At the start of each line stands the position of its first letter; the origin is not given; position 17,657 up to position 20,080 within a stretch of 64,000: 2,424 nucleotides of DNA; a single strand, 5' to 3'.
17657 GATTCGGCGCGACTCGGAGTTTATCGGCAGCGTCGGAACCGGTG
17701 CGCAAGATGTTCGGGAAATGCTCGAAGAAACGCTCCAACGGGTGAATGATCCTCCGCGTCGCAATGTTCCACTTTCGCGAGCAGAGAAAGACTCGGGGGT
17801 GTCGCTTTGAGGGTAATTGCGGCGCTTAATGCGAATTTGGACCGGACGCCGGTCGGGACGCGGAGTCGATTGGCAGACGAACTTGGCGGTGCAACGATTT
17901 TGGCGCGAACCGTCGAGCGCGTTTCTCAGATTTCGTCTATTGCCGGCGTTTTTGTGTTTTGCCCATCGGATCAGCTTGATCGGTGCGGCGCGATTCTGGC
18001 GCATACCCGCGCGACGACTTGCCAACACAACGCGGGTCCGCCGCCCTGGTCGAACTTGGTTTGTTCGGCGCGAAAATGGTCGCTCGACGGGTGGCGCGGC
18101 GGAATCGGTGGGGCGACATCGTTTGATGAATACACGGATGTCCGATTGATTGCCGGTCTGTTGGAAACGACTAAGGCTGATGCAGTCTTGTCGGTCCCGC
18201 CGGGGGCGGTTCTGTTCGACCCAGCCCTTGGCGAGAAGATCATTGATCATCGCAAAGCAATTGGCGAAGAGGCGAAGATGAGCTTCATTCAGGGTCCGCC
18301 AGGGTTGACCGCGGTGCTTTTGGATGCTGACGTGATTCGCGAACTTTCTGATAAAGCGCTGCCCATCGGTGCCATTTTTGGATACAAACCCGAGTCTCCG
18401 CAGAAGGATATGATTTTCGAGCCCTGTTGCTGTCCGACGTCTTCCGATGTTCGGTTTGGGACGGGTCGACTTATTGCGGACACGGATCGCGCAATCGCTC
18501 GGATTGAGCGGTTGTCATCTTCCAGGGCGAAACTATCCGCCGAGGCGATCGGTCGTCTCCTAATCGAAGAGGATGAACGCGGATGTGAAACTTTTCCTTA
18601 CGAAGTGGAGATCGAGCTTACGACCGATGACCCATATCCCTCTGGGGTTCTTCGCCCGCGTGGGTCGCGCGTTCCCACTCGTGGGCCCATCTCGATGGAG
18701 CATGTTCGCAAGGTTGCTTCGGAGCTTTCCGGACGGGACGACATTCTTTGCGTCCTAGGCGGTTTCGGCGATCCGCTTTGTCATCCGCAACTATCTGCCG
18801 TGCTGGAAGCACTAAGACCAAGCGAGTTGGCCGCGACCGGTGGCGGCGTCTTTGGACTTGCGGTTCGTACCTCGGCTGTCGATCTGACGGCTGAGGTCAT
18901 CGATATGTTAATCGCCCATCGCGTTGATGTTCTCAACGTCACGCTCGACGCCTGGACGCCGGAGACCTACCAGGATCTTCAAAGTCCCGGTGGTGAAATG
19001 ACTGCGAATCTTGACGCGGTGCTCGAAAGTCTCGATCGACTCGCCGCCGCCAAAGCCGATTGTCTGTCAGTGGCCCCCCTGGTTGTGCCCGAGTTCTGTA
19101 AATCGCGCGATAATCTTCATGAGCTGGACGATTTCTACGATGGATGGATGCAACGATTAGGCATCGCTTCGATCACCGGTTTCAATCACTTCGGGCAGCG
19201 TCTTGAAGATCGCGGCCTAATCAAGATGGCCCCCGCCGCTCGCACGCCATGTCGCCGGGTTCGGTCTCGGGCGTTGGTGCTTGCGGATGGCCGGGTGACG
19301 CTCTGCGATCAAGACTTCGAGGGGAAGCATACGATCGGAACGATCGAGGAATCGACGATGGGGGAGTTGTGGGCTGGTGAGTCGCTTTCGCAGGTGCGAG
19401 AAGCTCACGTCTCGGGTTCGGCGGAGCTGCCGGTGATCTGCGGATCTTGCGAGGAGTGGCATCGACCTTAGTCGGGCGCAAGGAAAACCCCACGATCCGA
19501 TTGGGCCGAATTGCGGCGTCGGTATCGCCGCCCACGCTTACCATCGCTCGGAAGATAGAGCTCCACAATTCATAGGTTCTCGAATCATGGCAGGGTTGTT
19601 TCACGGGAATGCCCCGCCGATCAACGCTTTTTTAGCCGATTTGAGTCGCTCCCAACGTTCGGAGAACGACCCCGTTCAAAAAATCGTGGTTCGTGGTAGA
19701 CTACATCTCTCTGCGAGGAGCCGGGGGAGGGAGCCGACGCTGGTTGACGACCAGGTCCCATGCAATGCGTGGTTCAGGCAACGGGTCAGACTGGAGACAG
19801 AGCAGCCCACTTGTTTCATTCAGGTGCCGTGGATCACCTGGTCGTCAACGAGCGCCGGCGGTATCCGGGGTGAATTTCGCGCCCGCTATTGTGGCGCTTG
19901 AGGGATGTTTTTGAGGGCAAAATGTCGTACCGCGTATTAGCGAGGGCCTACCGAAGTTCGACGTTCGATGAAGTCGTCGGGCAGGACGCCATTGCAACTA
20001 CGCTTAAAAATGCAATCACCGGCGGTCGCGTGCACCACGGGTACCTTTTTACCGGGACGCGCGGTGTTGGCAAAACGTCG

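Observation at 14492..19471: Translationally coupled operon: (HAD)-aat-Maf-like DUF115-cytidylyltransferase/SPASM fusion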

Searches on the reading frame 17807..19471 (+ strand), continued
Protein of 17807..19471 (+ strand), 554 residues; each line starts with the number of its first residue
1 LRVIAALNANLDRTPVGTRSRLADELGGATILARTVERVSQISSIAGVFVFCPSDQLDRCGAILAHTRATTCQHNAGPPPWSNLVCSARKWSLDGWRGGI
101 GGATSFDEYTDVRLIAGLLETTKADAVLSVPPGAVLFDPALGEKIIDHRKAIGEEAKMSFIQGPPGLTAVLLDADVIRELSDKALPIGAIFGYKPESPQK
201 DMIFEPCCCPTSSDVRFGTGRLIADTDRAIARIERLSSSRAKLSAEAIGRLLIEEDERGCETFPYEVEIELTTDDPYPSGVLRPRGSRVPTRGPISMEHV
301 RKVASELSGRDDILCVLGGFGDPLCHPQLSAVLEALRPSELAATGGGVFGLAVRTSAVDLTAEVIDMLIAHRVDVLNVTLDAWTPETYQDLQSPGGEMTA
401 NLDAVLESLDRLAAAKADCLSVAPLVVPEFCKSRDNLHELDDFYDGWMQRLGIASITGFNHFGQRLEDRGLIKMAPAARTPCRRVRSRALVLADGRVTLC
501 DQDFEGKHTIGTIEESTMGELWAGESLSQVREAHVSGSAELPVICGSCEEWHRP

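Call 62: search_solved_structures(query=A2, max_evalue=0.01, show_alignments=1)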
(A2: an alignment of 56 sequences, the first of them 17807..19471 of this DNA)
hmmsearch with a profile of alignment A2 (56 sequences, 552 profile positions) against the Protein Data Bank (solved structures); distinct sequences matched with E-value up to 0.01: 2.
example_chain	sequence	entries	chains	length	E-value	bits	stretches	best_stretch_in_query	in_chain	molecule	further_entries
4m7t_A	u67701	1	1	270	8.8e-08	34.6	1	474-548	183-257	BtrN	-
4m7s_A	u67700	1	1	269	9.9e-08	34.4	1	474-548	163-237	BtrN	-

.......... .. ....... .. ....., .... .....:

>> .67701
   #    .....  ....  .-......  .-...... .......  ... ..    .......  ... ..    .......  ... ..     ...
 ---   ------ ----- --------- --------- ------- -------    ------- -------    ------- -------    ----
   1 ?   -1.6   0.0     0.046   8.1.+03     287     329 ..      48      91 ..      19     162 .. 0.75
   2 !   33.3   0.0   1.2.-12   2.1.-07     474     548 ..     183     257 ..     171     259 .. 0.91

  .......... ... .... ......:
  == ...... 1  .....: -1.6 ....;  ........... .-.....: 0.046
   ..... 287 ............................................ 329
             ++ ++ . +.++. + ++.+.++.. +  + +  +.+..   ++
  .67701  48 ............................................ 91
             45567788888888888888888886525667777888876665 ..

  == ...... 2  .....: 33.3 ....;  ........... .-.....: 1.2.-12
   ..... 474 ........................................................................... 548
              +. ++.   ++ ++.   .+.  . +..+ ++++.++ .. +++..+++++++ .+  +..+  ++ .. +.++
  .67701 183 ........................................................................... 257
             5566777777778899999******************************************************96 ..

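Call 63: list_cluster_members(proteins=[L086:12500-13567:+, L086:2306-3982:+, L084:10245-12083:+, L084:12186-13178:+, L084:3297-5063:+, L081:19288-20487:-, L081:1678-3114:+, L085:1403-3103:-, L087:8118-10004:+, L083:3525-6020:+])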
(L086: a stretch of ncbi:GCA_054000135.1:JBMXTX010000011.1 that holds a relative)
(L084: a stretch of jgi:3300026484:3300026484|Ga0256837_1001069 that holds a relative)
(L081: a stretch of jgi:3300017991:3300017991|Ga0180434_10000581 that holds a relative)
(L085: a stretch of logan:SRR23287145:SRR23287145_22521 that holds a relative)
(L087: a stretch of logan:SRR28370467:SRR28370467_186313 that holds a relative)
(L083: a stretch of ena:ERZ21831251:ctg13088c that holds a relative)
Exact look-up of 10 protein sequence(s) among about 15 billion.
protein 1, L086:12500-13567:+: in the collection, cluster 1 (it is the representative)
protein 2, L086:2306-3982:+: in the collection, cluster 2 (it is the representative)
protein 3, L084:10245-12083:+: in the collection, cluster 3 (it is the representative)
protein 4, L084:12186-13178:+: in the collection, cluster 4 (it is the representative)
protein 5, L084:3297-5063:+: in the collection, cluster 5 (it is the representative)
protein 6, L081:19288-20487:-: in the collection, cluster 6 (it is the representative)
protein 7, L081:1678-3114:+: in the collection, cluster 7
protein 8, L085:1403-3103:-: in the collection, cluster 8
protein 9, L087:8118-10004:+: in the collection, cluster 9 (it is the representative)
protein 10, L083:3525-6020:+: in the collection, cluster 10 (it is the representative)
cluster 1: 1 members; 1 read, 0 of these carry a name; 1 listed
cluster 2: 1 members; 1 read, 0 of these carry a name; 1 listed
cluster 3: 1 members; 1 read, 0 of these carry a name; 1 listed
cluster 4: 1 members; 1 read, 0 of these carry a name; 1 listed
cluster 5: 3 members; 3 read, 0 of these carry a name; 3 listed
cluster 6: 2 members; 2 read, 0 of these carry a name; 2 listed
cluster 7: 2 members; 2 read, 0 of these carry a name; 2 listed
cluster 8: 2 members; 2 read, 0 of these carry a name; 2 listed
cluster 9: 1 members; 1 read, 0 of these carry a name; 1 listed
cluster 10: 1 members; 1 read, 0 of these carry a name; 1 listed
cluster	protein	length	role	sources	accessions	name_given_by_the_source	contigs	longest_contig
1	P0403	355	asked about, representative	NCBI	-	-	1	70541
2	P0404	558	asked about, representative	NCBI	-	-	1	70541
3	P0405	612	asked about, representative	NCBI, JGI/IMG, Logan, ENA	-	-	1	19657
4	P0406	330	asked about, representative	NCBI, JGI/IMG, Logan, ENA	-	-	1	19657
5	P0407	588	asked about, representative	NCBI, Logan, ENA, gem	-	-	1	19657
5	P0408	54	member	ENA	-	-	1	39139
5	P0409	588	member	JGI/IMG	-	-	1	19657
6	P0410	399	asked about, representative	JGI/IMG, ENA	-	-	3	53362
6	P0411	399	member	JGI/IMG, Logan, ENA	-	-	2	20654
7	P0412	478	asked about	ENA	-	-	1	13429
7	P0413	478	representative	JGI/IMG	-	-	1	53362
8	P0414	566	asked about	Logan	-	-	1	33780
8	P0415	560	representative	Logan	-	-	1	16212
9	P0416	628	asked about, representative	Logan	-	-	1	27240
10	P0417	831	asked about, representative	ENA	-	-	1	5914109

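Call 74: search_protein_families(library=pfam, proteins=[L081:7340-7948:+, L084:2656-3255:+, L087:7463-8131:+, L083:11706-12635:+], max_evalue=10)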
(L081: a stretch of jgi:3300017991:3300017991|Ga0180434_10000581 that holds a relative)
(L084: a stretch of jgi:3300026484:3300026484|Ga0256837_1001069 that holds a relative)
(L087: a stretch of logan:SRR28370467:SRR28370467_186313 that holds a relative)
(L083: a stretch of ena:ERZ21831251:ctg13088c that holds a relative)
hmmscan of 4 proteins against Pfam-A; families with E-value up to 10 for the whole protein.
L081:7340-7948:+ (202 aa): 2 families
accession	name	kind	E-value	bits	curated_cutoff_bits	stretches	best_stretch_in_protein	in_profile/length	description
PF07216.17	LcrG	-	0.025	14.9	24.1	1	65-113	10-57/91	LcrG protein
PF24363.1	DUF7519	-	0.18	12.1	27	1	112-162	61-108/155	Family of unknown function (DUF7519)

L084:2656-3255:+ (199 aa): 2 families
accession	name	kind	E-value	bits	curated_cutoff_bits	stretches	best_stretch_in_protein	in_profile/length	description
PF22281.1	DUF6959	-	0.0049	17.5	27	1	83-120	32-69/88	Family of unknown function (DUF6959)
PF08654.15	DASH_Dad2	-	0.091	13.6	26.9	1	80-129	15-62/99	DASH complex subunit Dad2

L087:7463-8131:+ (222 aa): 1 family
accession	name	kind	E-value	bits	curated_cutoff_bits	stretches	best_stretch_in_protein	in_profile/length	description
PF00505.25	HMG_box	-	0.1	13.5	25.4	1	115-133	27-45/69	HMG (high mobility group) box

L083:11706-12635:+ (309 aa): 1 family
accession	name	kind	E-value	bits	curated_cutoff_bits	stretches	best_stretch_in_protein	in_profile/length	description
PF09677.15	TrbI_Ftype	-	0.15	12.9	27.4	1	160-201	58-99/106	Type-F conjugative transfer system protein (TrbI_Ftype)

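Call 82: find_related_loci(query=A6, collection=metagenome_contigs, flank=9000)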
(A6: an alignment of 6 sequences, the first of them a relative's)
Query A6 (544 aa) in metagenome_contigs; peptide patterns used: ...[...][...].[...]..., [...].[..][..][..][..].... (x = any residue, [..] = any of these).
173 stretches matched a pattern; 67 encode a relative of the query (tblastn E <= 1e-3); 66 distinct loci.
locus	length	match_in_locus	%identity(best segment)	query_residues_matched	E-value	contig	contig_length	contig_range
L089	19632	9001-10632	100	1-544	0e+0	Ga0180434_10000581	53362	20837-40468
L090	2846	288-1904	74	1-544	0e+0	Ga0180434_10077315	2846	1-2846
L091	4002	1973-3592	33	2-542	4e-103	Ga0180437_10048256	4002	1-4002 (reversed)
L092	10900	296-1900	33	2-542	1e-97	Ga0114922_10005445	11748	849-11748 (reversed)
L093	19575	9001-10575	36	15-542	6e-102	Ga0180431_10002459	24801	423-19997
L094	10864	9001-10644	33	1-542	7e-96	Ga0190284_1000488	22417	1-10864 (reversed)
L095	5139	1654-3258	34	1-542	1e-94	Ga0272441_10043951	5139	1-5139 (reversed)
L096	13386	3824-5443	33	1-542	3e-90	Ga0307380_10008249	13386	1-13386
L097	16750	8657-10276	33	1-542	3e-90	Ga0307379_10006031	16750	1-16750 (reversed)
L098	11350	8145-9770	33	1-542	5e-90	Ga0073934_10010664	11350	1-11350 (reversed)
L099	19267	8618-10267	32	1-542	2e-88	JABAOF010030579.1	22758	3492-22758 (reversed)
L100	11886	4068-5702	33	1-542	4e-83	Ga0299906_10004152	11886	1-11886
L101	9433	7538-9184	30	1-542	7e-82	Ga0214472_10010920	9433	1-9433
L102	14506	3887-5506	31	1-542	1e-80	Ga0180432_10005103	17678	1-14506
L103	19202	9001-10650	31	1-542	3e-80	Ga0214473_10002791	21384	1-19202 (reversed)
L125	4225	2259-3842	31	16-542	5e-69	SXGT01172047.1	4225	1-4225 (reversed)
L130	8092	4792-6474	30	2-542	5e-65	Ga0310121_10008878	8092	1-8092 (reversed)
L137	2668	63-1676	29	17-542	1e-53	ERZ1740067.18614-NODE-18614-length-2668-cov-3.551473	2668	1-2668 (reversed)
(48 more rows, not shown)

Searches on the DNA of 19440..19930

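Call 67: search_rna_families(source=window, start=19440, end=19930, threshold=evalue, max_evalue=1)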
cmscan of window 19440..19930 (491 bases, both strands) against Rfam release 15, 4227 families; matches with E-value up to 1: 1.
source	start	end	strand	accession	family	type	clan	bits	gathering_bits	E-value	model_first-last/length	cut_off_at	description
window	19749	19846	+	RF00169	Bacteria_small_SRP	Gene;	CL00003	44.4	40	2e-08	1-97/97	no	Bacterial small signal recognition particle RNA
